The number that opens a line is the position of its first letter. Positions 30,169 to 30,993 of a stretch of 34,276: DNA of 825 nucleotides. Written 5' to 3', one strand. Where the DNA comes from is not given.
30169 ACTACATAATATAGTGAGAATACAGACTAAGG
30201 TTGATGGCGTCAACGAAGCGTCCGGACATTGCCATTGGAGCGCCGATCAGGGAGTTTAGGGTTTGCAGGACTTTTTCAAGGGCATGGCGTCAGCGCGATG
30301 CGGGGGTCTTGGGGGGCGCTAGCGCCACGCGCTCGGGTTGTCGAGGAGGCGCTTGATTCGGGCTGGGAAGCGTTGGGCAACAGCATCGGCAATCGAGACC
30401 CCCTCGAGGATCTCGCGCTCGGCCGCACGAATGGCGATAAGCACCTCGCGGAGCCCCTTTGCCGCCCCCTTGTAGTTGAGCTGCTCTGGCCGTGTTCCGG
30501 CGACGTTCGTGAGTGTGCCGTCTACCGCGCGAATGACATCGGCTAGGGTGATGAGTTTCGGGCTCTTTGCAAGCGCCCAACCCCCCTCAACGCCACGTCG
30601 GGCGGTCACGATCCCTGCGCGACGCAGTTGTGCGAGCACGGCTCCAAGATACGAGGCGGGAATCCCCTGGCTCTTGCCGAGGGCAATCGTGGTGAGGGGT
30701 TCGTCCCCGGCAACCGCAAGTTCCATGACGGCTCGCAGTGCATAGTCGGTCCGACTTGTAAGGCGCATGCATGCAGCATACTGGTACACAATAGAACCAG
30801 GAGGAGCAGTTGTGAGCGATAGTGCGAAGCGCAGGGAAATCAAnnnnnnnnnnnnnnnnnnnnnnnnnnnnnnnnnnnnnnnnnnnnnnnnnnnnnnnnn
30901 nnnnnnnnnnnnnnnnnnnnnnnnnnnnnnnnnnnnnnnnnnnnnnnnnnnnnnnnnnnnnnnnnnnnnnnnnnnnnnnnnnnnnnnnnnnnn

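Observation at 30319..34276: Dedicated PAPS-dependent sulfation cassette around an unplaced ~400-aa sulfotransferase family, with its own Rrf2 regulator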

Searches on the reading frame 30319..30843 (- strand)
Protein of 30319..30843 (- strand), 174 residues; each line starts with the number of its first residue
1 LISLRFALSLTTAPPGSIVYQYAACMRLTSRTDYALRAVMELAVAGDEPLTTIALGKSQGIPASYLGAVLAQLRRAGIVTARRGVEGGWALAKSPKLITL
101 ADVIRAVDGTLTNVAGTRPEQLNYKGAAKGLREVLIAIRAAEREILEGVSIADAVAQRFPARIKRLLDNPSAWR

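Call 3: search_protein_families(library=pfam, proteins=[window:30319-30843:-], max_evalue=0.01)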
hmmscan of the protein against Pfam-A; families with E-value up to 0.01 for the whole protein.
window:30319-30843:- (174 aa): 2 families
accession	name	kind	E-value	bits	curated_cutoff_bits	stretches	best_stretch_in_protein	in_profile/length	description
PF02082.26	Rrf2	-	4.6e-31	108.1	30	1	28-156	1-131/132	Iron-dependent Transcriptional regulator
PF22798.2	DUF5817_CT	-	0.0024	18.1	29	1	57-84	23-50/54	DUF5817, C-terminal domain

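Call 4: search_protein_families(library=ncbifam, proteins=[window:30319-30843:-], max_evalue=0.01)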
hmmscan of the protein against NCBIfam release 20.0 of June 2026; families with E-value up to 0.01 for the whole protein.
window:30319-30843:- (174 aa): 7 families
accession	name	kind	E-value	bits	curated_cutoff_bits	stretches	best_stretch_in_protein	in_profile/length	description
TIGR00738.1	rrf2_super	superfamily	3e-29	101.6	73.3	1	26-155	1-131/132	Rrf2 family transcriptional regulator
TIGR02010.1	IscR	equivalog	2e-18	66.5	207.55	1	26-157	1-132/135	Fe-S cluster assembly transcriptional regulator IscR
TIGR02944.1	suf_reg_Xantho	equivalog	2.1e-17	63.8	110.65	1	26-153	2-129/130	SUF system Fe-S cluster assembly regulator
NF047409.1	Cys_reg_CymR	equivalog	1.1e-16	61.2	195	1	26-156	1-125/139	cysteine metabolism transcriptional regulator CymR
NF008110.0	PRK10857.1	equivalog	3.8e-14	52.8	275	1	26-112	1-88/164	Fe-S cluster assembly transcriptional regulator IscR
NF008886.0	PRK11920.1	equivalog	1e-13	51.2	193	1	26-160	1-136/153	iron-responsive transcriptional regulator RirA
NF008240.0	PRK11014.1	equivalog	5.5e-13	49.2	182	1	26-156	1-129/141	nitric oxide-sensing transcriptional repressor NsrR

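Call 73: search_solved_structures(query=window:30319-30768:-, max_evalue=0.00001)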
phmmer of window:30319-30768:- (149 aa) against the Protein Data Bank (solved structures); distinct sequences matched with E-value up to 0.00001: 13.
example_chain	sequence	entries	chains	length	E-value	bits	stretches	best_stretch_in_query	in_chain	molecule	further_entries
4cic_A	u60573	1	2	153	2.8e-14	56.8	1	2-132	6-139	TRANSCRIPTIONAL REGULATOR, BADM/RRF2 FAMILY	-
5n08_A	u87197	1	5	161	2.1e-13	53.9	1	1-146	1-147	HTH-type transcriptional repressor NsrR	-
5n07_A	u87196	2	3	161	4.2e-13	52.9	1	1-146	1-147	HTH-type transcriptional repressor NsrR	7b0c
3lwf_A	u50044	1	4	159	6.1e-13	52.4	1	1-130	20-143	Putative transcriptional regulator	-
2y75_A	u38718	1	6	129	2.7e-12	50.3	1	2-130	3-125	HTH-TYPE TRANSCRIPTIONAL REGULATOR CYMR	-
4hf0_A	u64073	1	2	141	1.8e-11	47.7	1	1-95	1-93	HTH-type transcriptional regulator IscR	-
4hf2_A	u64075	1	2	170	1.8e-11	47.7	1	1-95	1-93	HTH-type transcriptional regulator IscR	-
4hf1_A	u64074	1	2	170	3.2e-11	46.8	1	1-95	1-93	HTH-type transcriptional regulator IscR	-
7zpn_A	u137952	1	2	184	5.8e-11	46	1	2-88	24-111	HTH-type transcriptional regulator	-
4chu_A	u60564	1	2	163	1.3e-10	44.9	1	2-93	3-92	HTH-TYPE TRANSCRIPTIONAL REGULATOR ISCR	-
6hsd_A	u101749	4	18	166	3.3e-08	37.1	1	1-88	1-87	Rrf2 family transcriptional regulator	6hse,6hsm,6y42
6y45_A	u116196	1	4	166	7.2e-08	36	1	1-88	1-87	Rrf2 family transcriptional regulator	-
3t8r_A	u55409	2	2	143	1.4e-06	31.9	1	1-123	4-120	Staphylococcus aureus CymR | Staphylococcus aureus CymR (oxidized form)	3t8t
